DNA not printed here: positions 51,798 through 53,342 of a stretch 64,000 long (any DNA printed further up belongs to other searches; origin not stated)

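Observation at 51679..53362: SAM-I riboswitch drives a ThrC-like plus CysO-like gene pair: candidate MetM/MetO thiocarboxylate route to homocysteine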

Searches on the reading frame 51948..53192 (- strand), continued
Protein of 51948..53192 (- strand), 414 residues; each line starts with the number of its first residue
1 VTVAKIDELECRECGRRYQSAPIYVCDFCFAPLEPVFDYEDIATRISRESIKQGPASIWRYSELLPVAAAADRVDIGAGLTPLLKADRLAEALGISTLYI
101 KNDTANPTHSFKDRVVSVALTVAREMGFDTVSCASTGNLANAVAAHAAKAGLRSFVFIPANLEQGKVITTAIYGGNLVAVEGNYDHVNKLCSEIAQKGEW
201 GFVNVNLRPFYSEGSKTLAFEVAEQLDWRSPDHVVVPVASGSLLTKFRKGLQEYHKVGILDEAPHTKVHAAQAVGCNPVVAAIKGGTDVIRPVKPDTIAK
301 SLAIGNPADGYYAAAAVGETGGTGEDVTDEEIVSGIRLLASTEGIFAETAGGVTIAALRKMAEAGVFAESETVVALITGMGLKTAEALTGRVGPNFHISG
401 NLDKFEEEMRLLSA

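Call 46: search_protein_families(library=ncbifam, proteins=[L084:7980-9206:+, L084:9231-9506:+, L084:10151-11902:+, L084:12004-12456:+, L084:5598-7169:-], max_evalue=1e-10)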
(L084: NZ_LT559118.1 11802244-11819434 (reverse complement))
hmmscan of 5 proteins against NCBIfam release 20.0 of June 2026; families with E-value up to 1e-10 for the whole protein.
L084:7980-9206:+ (408 aa): 19 families
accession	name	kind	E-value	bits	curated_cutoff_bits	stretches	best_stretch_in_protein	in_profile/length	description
TIGR00260.1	thrC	equivalog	2.6e-80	270.2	167.1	1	53-383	1-339/340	threonine synthase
NF006050.0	PRK08197.1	equivalog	8.8e-78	261.9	303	1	7-386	8-388/406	threonine synthase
NF004170.0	PRK05638.1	equivalog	2.7e-61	207.5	421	1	8-383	2-359/442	threonine synthase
NF005035.0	PRK06450.1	equivalog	1.9e-39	135.4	301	1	8-382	4-337/338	threonine synthase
NF004996.0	PRK06381.1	equivalog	5.4e-39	134.1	266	1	70-377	9-316/319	threonine synthase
NF006205.0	PRK08329.1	equivalog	1.5e-36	126.1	358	1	8-382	2-346/347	threonine synthase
TIGR01127.1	ilvA_1Cterm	equivalog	6.1e-16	58.4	378.75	1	82-356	6-265/380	threonine ammonia-lyase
NF006390.0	PRK08639.1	equivalog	1.1e-15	57.5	421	1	93-371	41-305/418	threonine ammonia-lyase IlvA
TIGR03844.1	cysteate_syn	equivalog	9.9e-14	50.9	324.9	1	8-382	3-382/398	cysteate synthase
NF006674.0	PRK09224.1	subfamily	1.1e-13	50.7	577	1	77-366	26-301/508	threonine ammonia-lyase IlvA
NF006094.0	PRK08246.1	subfamily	6.4e-13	48.8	331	1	102-356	47-282/310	serine/threonine dehydratase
NF005680.0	PRK07476.1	equivalog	1.8e-12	46.9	413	1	77-378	24-309/326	hydroxyectoine utilization dehydratase EutB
TIGR01124.1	ilvA_2Cterm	equivalog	2.3e-12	46.3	411.3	1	78-364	19-291/499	threonine ammonia-lyase, biosynthetic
TIGR02079.1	THD1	equivalog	4.5e-12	45.5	440.55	1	94-362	33-292/410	threonine ammonia-lyase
NF040741.1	ornith_OrtB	equivalog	9.5e-12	44.1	550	0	93-251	83-247/464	2-amino-4-oxopentanoate thiolase subunit OrtB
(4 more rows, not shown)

L084:9231-9506:+ (91 aa): 1 family
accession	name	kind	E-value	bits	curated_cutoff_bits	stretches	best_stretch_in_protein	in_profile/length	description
NF041918.1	SAMP1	equivalog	4.7e-15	55.9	60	1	11-91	9-91/91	ubiquitin-like small modifier protein 1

L084:10151-11902:+ (583 aa): 19 families
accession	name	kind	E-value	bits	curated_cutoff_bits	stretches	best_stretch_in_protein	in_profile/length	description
NF009489.0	PRK12851.1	subfamily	1.3e-260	865.4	464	1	43-579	1-538/541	chaperonin GroEL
NF009488.0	PRK12850.1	subfamily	8.3e-260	862.9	475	1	43-580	1-539/544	chaperonin GroEL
NF000592.1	PRK00013.1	subfamily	1.1e-254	845.7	397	1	45-566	1-524/524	chaperonin GroEL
TIGR02348.1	GroEL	equivalog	5.7e-248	823.6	582.1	1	45-568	1-526/526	chaperonin GroEL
NF009487.0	PRK12849.1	subfamily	6.6e-245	813.5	352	1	45-580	2-539/543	chaperonin GroEL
NF010704.0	PRK14104.1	subfamily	8e-213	707.6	1041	1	43-581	1-541/546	chaperonin GroEL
NF038369.1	GroEL3_Chlamy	exception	1.3e-76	258.3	600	1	53-561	11-505/506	variant chaperonin GroEL3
NF038370.1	GroEL2_Chlamy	exception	2.3e-51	175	600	1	69-565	26-522/533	variant chaperonin GroEL2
NF041082.2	thermosome_alpha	equivalog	2.4e-30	105.9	450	1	63-220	27-191/519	thermosome subunit alpha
NF041083.2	thermosome_beta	equivalog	1e-29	103.9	400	1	62-213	26-174/520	thermosome subunit beta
TIGR02339.1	thermosome_arch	subfamily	3.9e-28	98.5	671.1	1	61-564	24-520/521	thermosome subunit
TIGR02342.1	chap_CCT_delta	equivalog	2e-23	82.7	695.35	1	63-222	19-175/517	T-complex protein 1 subunit delta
TIGR02345.1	chap_CCT_eta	equivalog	1.5e-21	76.3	669.2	1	63-185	28-145/523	T-complex protein 1 subunit eta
TIGR02347.1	chap_CCT_zeta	equivalog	3e-20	72.3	587.15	1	63-240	26-200/531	T-complex protein 1 subunit zeta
TIGR02343.1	chap_CCT_epsi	equivalog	3.8e-19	68.7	710.5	1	64-230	38-203/532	T-complex protein 1 subunit epsilon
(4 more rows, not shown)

L084:12004-12456:+ (150 aa): 0 families

L084:5598-7169:- (523 aa): 4 families
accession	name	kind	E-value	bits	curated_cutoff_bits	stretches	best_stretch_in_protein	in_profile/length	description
NF011071.0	PRK14501.1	equivalog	3.1e-101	339.8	634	1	51-522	2-461/729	bifunctional alpha,alpha-trehalose-phosphate synthase (UDP-forming)/trehalose-phosphatase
TIGR02400.1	trehalose_OtsA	equivalog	6.8e-93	311.9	564.85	1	54-522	3-454/456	alpha,alpha-trehalose-phosphate synthase (UDP-forming)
TIGR02398.1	gluc_glyc_Psyn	equivalog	1.3e-54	185.6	569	2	279-521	235-479/487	glucosylglycerol-phosphate synthase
NF007513.0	PRK10117.1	equivalog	3.7e-52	177.8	759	1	76-506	19-435/474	alpha,alpha-trehalose-phosphate synthase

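Call 50: search_dna_similar(query=L084:7980-9206:+, collection=plasmids, mode=protein, max_evalue=1e-60, max_rows=15)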
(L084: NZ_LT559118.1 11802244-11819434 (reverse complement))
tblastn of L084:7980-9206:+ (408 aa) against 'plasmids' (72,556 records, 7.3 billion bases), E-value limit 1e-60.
Records with a match: 1; places in all: 1; records where one place covers at least 80% of the query: 1.
Best place of each record, by identity: >=99% 1.
By first word of the organism name: Nonomuraea 1.
By predicted mobility (MOB-suite, as given by PLSDB): non-mobilizable 1.
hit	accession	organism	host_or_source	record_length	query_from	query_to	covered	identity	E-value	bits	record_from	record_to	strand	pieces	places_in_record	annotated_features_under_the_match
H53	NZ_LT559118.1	Nonomuraea gerenzanensis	-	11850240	1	408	100%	100.0%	0e+0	798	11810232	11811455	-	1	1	none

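Call 51: find_homologous_proteins(query=L084:7980-9206:+, max_evalue=1e-50)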
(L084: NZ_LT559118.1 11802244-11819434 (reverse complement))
Query L084:7980-9206:+ (408 aa): 8000 proteins with E <= 1e-50 among 8000 candidates; the best 120 are listed.
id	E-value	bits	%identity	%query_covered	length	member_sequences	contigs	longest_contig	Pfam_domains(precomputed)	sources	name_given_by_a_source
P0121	2.3e-266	901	98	100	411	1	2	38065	PF00291.32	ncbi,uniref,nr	ncbi:threonine synthase [Nonomuraea monospora]|uniref:Threonine synthase n=1 Tax=Nonomuraea monospor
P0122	4.3e-266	900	98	100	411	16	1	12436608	PF00291.32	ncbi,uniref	ncbi:threonine synthase [[Actinomadura] parvosata]|uniref:threonine synthase n=1 Tax=[Actinomadura] 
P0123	6.6e-261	883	96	100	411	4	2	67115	PF00291.32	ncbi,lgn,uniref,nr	ncbi:threonine synthase [Nonomuraea sp. MG754425]|uniref:threonine synthase n=1 Tax=Nonomuraea sp. M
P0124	1.8e-257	872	94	100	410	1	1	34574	PF00291.32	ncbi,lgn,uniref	ncbi:threonine synthase [Nonomuraea sp. NPDC050643]|uniref:threonine synthase n=1 Tax=Nonomuraea sp.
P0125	5.1e-255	864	93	100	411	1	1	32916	PF00291.32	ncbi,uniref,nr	ncbi:threonine synthase [Nonomuraea sp. SYSU D8015]|uniref:threonine synthase n=1 Tax=Nonomuraea sp.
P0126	8.0e-255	863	93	100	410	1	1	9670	PF00291.32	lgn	-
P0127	4.4e-254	861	93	100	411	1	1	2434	PF00291.32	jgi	jgi:threonine synthase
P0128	4.7e-254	861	92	100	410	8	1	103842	PF00291.32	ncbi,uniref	ncbi:threonine synthase [Nonomuraea sp. B5E05]|uniref:threonine synthase n=1 Tax=Nonomuraea sp. B5E0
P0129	1.2e-253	859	93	100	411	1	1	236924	PF00291.32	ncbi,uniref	ncbi:threonine synthase [Nonomuraea sp. 3N208]|uniref:threonine synthase n=1 Tax=Nonomuraea sp. 3N20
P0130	2.4e-253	858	93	100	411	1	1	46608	PF00291.32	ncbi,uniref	ncbi:threonine synthase [Nonomuraea sp. 10N515B]|uniref:threonine synthase n=1 Tax=Nonomuraea sp. 10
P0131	4.4e-253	858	93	100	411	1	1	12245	PF00291.32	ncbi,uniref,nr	ncbi:threonine synthase [Nonomuraea turkmeniaca]|uniref:Threonine synthase n=1 Tax=Nonomuraea turkme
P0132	5.8e-253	857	92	100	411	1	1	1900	PF00291.32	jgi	jgi:threonine synthase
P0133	7.1e-253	857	92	100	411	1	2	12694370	PF00291.32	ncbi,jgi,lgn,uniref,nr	ncbi:threonine synthase [Nonomuraea sp. NBC_00507]|jgi:threonine synthase|uniref:threonine synthase 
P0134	1.1e-252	856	92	100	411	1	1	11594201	PF00291.32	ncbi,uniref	ncbi:threonine synthase [Nonomuraea polychroma]|uniref:threonine synthase n=1 Tax=Nonomuraea polychr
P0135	1.4e-252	856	92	100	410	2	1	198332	PF00291.32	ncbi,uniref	ncbi:threonine synthase [Nonomuraea sp. NPDC004580]|uniref:threonine synthase n=1 Tax=Nonomuraea sp.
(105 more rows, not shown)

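Call 65: search_protein_families(library=ncbifam, proteins=[L056:7856-8659:+, L056:8959-9891:+, L056:9913-10338:+, L056:7264-7779:+, L028:6876-7679:+, L023:4168-5145:+], max_evalue=1e-8)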
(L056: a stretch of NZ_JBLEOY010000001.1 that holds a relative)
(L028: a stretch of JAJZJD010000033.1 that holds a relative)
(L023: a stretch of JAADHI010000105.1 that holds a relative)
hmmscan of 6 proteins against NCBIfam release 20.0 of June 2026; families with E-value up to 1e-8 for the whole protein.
L056:7856-8659:+ (267 aa): 19 families
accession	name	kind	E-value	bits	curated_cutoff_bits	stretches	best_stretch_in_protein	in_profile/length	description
NF006444.0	PRK08762.1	equivalog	2e-124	415.2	449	1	3-265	120-385/387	molybdopterin-synthase adenylyltransferase MoeB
NF005646.0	PRK07411.1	equivalog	1.3e-115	386.7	633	1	2-266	10-268/390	molybdopterin-synthase adenylyltransferase MoeB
NF005902.0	PRK07878.1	equivalog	1.3e-109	366.7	647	1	2-265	14-275/392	adenylyltransferase/sulfurtransferase MoeZ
NF047750.1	SAMPActivE1UbaA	equivalog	7.9e-106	353.3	450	1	4-266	6-268/270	SAMP-activating enzyme E1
NF004281.0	PRK05690.1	subfamily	7.3e-95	316.9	266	1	2-248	4-249/250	molybdopterin-synthase adenylyltransferase MoeB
TIGR02356.1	adenyl_thiF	equivalog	5.5e-78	261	275.25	1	10-212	1-203/203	thiazole biosynthesis adenylyltransferase ThiF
TIGR02355.1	moeB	equivalog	4e-76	255.6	376.55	1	9-247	3-240/240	molybdopterin-synthase adenylyltransferase MoeB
NF004111.0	PRK05600.1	equivalog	2.9e-69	234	437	1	4-243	15-257/371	ThiF family adenylyltransferase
NF006204.0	PRK08328.1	equivalog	5.1e-52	176.7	339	1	4-231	3-224/231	hypothetical protein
NF009123.0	PRK12475.1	subfamily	6.2e-52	176.9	510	1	9-258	3-253/338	MoeB/ThiF family adenylyltransferase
NF006395.0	PRK08644.1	equivalog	6.2e-33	114.2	159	1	21-152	21-153/215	sulfur carrier protein ThiS adenylyltransferase ThiF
TIGR02354.1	thiF_fam2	equivalog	4.4e-25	88.8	152.2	1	23-142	14-132/200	thiamine biosynthesis protein ThiF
NF006077.0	PRK08223.1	equivalog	2.2e-20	72.8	266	1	22-141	20-141/296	hypothetical protein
TIGR01408.1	Ube1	subfamily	3.4e-16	58.2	750.05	1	20-165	409-563/1008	ubiquitin-activating enzyme E1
NF011424.0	PRK14851.1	subfamily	4.1e-15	54.8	1170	1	10-132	25-145/679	hypothetical protein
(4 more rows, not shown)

L056:8959-9891:+ (310 aa): 27 families (the best 25 are shown)
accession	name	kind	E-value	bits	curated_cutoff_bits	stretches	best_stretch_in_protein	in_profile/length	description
TIGR01136.1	cysKM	subfamily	4.3e-87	292.3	344.15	1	17-307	4-299/299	cysteine synthase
TIGR01138.1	cysM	equivalog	2.9e-84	283.1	394.2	1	17-307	5-290/290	cysteine synthase B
TIGR01139.1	cysK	equivalog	3.8e-79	266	350.95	1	17-307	4-298/298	cysteine synthase A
NF008735.0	PRK11761.1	equivalog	1.2e-72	244.7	413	1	17-308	9-295/296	cysteine synthase CysM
TIGR01137.1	cysta_beta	equivalog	2.1e-66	224.5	510.25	1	15-304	6-308/457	cystathionine beta-synthase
NF007989.0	PRK10717.1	equivalog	3.5e-66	223.6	387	1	16-309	10-320/334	cysteine synthase A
TIGR03945.1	PLP_SbnA_fam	equivalog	1.4e-53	182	349.95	1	16-213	3-199/304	2,3-diaminopropionate biosynthesis protein SbnA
NF053679.1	CysteaSynCapA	equivalog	4e-51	173.7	600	1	15-304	11-317/329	cysteate synthase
NF005292.0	PRK06815.1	equivalog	2.4e-23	82.7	371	1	32-219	32-208/320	threonine/serine dehydratase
NF005147.0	PRK06608.1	equivalog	2e-18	66.3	380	1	24-233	27-225/339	serine/threonine dehydratase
NF006390.0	PRK08639.1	equivalog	2.7e-16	59.6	421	1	27-223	31-220/418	threonine ammonia-lyase IlvA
TIGR01127.1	ilvA_1Cterm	equivalog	2.7e-16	59.5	378.75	1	33-227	12-195/380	threonine ammonia-lyase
NF006205.0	PRK08329.1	equivalog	6.2e-16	58.3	358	1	34-206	70-230/347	threonine synthase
TIGR02079.1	THD1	equivalog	1.1e-15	57.4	440.55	1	26-237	21-226/410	threonine ammonia-lyase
NF004996.0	PRK06381.1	equivalog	1.1e-15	57.4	266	1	28-207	26-193/319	threonine synthase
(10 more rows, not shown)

L056:9913-10338:+ (141 aa): 1 family
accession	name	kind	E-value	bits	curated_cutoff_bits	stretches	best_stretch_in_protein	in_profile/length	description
NF041370.1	desamp_Halo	equivalog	2.7e-17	62.9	130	1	12-117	10-116/133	desampylase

L056:7264-7779:+ (171 aa): 2 families
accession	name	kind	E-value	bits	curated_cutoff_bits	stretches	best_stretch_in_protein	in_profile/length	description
NF041918.1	SAMP1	equivalog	6.3e-14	52.3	60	1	6-91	4-91/91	ubiquitin-like small modifier protein 1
TIGR01687.1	moaD_arch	subfamily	3.6e-11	43.4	49.5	1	3-91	1-88/88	MoaD family protein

L028:6876-7679:+ (267 aa): 19 families
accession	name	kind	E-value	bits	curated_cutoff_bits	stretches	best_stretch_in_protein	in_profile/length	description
NF006444.0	PRK08762.1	equivalog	1.8e-124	415.3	449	1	4-264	121-384/387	molybdopterin-synthase adenylyltransferase MoeB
NF005646.0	PRK07411.1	equivalog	1.1e-114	383.6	633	1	2-264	10-266/390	molybdopterin-synthase adenylyltransferase MoeB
NF047750.1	SAMPActivE1UbaA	equivalog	2.8e-107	358.1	450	1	3-265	5-267/270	SAMP-activating enzyme E1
NF005902.0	PRK07878.1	equivalog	8.9e-107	357.4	647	1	3-263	15-273/392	adenylyltransferase/sulfurtransferase MoeZ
NF004281.0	PRK05690.1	subfamily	9.1e-96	319.9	266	1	2-248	4-249/250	molybdopterin-synthase adenylyltransferase MoeB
TIGR02356.1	adenyl_thiF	equivalog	1.5e-78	262.9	275.25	1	10-212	1-203/203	thiazole biosynthesis adenylyltransferase ThiF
TIGR02355.1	moeB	equivalog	3.2e-76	255.9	376.55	1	9-247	3-240/240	molybdopterin-synthase adenylyltransferase MoeB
NF004111.0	PRK05600.1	equivalog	1.2e-70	238.5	437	1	4-242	15-256/371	ThiF family adenylyltransferase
NF006204.0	PRK08328.1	equivalog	1.4e-54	185.1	339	1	4-233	3-226/231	hypothetical protein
NF009123.0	PRK12475.1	subfamily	3.4e-52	177.8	510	1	9-254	3-250/338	MoeB/ThiF family adenylyltransferase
NF006395.0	PRK08644.1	equivalog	1e-31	110.2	159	1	21-152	21-153/215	sulfur carrier protein ThiS adenylyltransferase ThiF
TIGR02354.1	thiF_fam2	equivalog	6.2e-24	85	152.2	1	25-144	16-134/200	thiamine biosynthesis protein ThiF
NF006077.0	PRK08223.1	equivalog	1.1e-21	77.1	266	1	22-165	20-165/296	hypothetical protein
NF011424.0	PRK14851.1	subfamily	1.6e-16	59.5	1170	1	9-132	24-145/679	hypothetical protein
NF011696.0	PRK15116.1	equivalog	7.3e-15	55.4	304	1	26-150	26-151/268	tRNA cyclic N6-threonylcarbamoyladenosine(37) synthase TcdA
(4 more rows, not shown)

L023:4168-5145:+ (325 aa): 30 families (the best 25 are shown)
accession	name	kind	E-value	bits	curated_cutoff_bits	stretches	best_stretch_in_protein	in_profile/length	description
TIGR01139.1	cysK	equivalog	2.5e-135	450.5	350.95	1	26-320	2-296/298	cysteine synthase A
TIGR01136.1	cysKM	subfamily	1.5e-129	431.7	344.15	1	25-321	1-298/299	cysteine synthase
NF007989.0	PRK10717.1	equivalog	5.5e-107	357.7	387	1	21-318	4-314/334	cysteine synthase A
TIGR01137.1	cysta_beta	equivalog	1.1e-100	337.5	510.25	1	23-318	3-307/457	cystathionine beta-synthase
TIGR01138.1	cysM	equivalog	2.6e-88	296.3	394.2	1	25-319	2-287/290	cysteine synthase B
NF008735.0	PRK11761.1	equivalog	2.6e-88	296.1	413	1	23-320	4-292/296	cysteine synthase CysM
TIGR03945.1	PLP_SbnA_fam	equivalog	1.4e-74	250.9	349.95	1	26-317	2-295/304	2,3-diaminopropionate biosynthesis protein SbnA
NF053679.1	CysteaSynCapA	equivalog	1.1e-68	231.4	600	1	20-318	5-316/329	cysteate synthase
NF052478.1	CystDsulMYC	equivalog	4.3e-25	88.8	600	1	46-323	37-325/354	L-cysteine desulfhydrase Cds1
NF005292.0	PRK06815.1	equivalog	6.8e-25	87.8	371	1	23-322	13-313/320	threonine/serine dehydratase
TIGR01127.1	ilvA_1Cterm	equivalog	9.8e-19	67.6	378.75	1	32-292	1-264/380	threonine ammonia-lyase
TIGR01124.1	ilvA_2Cterm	equivalog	4.4e-17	61.8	411.3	1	31-234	17-214/499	threonine ammonia-lyase, biosynthetic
NF006094.0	PRK08246.1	subfamily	1.1e-16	61.1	331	1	21-229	13-207/310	serine/threonine dehydratase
NF009130.0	PRK12483.1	subfamily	1.7e-16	59.9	801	1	31-298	37-309/521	threonine ammonia-lyase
NF006674.0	PRK09224.1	subfamily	4.7e-16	58.6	577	1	31-230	25-217/508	threonine ammonia-lyase IlvA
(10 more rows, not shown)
